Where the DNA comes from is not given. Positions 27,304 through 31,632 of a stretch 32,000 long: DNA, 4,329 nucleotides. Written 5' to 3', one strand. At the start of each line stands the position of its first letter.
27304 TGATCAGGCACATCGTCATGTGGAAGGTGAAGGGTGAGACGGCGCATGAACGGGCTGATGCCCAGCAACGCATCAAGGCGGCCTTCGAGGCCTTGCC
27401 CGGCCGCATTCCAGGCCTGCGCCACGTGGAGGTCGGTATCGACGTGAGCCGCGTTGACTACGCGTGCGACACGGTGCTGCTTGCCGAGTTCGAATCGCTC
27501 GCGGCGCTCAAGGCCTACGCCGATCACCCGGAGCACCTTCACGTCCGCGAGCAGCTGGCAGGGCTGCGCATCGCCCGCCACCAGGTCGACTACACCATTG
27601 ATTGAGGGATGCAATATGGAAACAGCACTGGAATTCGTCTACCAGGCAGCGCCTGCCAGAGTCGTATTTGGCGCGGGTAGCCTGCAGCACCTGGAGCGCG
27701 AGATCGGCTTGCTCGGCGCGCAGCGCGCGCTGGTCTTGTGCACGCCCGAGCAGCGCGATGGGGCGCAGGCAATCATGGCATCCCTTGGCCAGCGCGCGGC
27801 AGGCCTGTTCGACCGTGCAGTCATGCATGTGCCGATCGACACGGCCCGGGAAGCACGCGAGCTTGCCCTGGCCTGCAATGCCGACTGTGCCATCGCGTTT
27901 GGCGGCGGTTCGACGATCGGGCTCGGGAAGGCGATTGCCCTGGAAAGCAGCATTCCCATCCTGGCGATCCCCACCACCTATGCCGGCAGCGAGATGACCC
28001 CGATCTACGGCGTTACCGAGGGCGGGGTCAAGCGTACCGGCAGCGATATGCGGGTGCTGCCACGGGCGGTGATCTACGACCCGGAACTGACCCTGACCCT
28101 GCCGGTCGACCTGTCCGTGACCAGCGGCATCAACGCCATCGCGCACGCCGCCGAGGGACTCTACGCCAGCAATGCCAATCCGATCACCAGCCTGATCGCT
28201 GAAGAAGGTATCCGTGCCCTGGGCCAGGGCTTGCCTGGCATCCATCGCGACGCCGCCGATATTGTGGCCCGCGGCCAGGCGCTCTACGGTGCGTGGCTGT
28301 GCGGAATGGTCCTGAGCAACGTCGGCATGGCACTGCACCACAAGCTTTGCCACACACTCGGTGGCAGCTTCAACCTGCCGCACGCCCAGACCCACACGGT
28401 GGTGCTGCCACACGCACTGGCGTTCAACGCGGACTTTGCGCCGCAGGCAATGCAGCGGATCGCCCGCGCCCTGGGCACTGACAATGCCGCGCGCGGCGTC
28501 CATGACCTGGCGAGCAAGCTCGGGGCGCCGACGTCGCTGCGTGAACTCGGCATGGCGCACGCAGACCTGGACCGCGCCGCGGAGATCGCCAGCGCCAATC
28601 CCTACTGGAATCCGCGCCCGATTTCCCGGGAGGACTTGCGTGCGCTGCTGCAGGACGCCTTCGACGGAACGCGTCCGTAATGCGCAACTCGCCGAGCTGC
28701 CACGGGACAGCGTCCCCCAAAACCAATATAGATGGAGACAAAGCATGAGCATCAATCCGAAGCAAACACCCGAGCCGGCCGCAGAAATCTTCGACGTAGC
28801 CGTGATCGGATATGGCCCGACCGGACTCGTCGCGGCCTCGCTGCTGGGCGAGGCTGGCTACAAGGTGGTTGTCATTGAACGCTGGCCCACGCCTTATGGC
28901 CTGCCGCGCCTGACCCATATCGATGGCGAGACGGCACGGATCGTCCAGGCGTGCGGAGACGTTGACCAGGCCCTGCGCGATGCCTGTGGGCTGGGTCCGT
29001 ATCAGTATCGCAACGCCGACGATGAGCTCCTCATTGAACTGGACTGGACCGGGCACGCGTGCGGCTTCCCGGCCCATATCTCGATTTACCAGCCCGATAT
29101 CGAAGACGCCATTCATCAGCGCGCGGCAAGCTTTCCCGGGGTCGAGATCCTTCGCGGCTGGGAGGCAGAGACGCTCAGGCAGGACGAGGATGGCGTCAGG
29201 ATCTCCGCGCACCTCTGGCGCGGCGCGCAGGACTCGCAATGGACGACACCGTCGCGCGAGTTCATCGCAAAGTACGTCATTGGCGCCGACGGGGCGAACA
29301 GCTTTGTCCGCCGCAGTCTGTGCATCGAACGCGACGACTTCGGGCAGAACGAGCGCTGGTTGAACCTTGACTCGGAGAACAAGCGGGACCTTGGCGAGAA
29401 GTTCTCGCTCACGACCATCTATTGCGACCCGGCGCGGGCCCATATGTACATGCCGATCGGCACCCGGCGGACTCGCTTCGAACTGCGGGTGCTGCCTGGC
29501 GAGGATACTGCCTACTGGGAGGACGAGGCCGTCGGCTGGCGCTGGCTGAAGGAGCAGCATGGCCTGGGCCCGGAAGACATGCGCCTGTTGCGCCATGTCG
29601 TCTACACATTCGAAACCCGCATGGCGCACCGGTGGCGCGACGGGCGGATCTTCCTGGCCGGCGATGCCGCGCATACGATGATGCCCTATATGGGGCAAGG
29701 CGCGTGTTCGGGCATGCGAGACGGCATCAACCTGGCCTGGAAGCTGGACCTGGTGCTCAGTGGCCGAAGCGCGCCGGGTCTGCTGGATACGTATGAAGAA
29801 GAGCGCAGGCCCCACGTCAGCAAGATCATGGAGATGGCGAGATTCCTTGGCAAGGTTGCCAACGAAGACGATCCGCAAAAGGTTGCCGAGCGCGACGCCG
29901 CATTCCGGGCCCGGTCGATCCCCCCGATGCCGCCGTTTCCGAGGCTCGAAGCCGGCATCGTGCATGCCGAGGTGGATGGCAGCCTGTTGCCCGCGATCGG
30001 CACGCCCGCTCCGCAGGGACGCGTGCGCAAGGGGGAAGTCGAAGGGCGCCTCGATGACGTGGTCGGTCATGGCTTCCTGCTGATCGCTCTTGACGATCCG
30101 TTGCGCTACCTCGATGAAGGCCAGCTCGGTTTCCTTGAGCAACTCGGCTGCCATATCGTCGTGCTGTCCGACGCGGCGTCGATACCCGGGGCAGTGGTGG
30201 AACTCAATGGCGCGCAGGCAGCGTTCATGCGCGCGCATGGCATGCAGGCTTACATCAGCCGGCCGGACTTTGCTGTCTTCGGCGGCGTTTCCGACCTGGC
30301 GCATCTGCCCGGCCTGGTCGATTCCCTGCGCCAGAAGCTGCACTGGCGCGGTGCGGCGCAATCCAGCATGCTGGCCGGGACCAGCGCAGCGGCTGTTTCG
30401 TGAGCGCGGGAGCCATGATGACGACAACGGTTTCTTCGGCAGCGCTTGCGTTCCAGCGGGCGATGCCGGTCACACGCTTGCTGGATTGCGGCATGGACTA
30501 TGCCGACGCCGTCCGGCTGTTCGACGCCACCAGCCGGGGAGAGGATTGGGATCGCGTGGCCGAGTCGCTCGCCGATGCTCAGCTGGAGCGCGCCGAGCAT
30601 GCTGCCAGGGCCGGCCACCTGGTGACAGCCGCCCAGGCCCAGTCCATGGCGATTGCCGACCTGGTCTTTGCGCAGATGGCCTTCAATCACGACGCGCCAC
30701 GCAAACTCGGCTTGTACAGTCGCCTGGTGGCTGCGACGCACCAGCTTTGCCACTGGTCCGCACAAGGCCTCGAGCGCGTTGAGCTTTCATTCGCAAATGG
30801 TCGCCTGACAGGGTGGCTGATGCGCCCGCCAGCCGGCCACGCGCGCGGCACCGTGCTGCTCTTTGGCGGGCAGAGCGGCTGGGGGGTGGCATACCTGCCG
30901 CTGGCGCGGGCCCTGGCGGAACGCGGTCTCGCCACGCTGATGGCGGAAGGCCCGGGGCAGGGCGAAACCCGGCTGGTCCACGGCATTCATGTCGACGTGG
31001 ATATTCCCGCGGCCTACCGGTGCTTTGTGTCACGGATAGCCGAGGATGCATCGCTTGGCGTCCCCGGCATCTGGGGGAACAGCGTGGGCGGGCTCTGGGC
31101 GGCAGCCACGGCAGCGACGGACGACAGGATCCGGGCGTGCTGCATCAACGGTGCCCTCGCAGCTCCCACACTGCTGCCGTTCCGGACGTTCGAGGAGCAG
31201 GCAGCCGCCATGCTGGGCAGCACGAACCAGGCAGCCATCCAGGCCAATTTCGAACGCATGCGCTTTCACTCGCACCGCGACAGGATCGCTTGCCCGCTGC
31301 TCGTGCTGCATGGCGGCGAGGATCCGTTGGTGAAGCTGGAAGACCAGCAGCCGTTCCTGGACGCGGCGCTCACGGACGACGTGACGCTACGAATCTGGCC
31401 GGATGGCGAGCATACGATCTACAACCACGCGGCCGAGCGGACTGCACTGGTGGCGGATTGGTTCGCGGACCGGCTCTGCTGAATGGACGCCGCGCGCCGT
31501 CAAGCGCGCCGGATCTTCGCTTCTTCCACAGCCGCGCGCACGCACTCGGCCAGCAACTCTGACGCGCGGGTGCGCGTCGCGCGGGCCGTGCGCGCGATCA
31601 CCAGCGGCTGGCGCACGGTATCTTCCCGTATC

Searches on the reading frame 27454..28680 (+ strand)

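Call 65: search_protein_families(library=pfam, proteins=[window:27454-28680:+], max_evalue=0.00001)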
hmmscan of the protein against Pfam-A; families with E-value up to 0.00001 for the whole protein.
window:27454-28680:+ (408 aa): 3 families
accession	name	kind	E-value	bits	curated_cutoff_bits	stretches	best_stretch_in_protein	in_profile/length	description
PF25137.1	ADH_Fe_C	-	3e-47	161.3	27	1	222-403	2-194/194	Fe-containing alcohol dehydrogenase family, C-terminal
PF00465.25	Fe-ADH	-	8.6e-27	94.2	31.3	1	67-210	1-168/168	Iron-containing alcohol dehydrogenase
PF13685.12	Fe-ADH_2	-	7.2e-07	29.8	28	1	72-212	2-144/149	Iron-containing alcohol dehydrogenase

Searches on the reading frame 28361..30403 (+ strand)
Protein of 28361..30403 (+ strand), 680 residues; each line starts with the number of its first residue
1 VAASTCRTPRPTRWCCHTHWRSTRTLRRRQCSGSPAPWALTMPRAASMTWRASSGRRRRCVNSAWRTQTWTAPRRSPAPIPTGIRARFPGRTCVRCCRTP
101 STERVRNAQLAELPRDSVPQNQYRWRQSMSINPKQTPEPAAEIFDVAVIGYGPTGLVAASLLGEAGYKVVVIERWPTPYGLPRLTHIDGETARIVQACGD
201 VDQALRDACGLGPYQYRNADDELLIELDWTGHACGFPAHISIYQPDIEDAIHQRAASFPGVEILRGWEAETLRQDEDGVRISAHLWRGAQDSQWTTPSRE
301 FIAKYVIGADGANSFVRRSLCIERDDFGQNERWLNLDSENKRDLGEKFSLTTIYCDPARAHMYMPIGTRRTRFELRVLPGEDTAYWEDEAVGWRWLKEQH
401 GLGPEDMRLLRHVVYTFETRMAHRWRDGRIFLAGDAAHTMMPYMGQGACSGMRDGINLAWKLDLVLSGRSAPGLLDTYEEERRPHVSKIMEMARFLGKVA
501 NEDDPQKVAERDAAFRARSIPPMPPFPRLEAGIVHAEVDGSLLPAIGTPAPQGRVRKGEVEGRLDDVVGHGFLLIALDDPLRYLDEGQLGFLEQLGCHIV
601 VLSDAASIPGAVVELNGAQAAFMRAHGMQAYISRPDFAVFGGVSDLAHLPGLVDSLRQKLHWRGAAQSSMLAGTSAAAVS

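Call 65: search_protein_families(library=pfam, proteins=[window:28361-30403:+], max_evalue=0.00001)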
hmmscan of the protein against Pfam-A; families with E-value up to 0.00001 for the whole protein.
window:28361-30403:+ (680 aa): 1 family
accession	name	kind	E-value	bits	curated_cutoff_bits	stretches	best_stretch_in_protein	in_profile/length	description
PF01494.25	FAD_binding_3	-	1.4e-58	199.2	22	1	145-492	3-348/349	FAD binding domain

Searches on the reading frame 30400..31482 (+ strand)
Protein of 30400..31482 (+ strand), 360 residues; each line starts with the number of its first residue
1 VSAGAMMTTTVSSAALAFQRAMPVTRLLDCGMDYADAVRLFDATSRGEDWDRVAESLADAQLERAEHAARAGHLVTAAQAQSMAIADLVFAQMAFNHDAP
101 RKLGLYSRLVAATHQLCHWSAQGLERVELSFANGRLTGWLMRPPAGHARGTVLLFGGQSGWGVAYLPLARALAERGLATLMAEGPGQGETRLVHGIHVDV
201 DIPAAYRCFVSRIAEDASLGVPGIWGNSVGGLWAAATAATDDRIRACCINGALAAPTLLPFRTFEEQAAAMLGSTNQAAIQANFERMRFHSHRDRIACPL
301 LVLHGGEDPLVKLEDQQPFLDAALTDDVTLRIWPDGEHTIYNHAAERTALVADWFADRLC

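Call 65: search_protein_families(library=pfam, proteins=[window:30400-31482:+], max_evalue=0.00001)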
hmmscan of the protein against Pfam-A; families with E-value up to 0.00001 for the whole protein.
window:30400-31482:+ (360 aa): 3 families
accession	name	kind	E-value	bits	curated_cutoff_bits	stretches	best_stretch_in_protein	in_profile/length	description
PF12146.15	Hydrolase_4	-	3.4e-15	56.4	27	1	289-342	183-236/239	Serine aminopeptidase, S33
PF00326.27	Peptidase_S9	-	2.5e-08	34.1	22.6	1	223-357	67-208/213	Prolyl oligopeptidase family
PF00561.26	Abhydrolase_1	-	1.3e-06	28.7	25.8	0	151-272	2-121/245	alpha/beta hydrolase fold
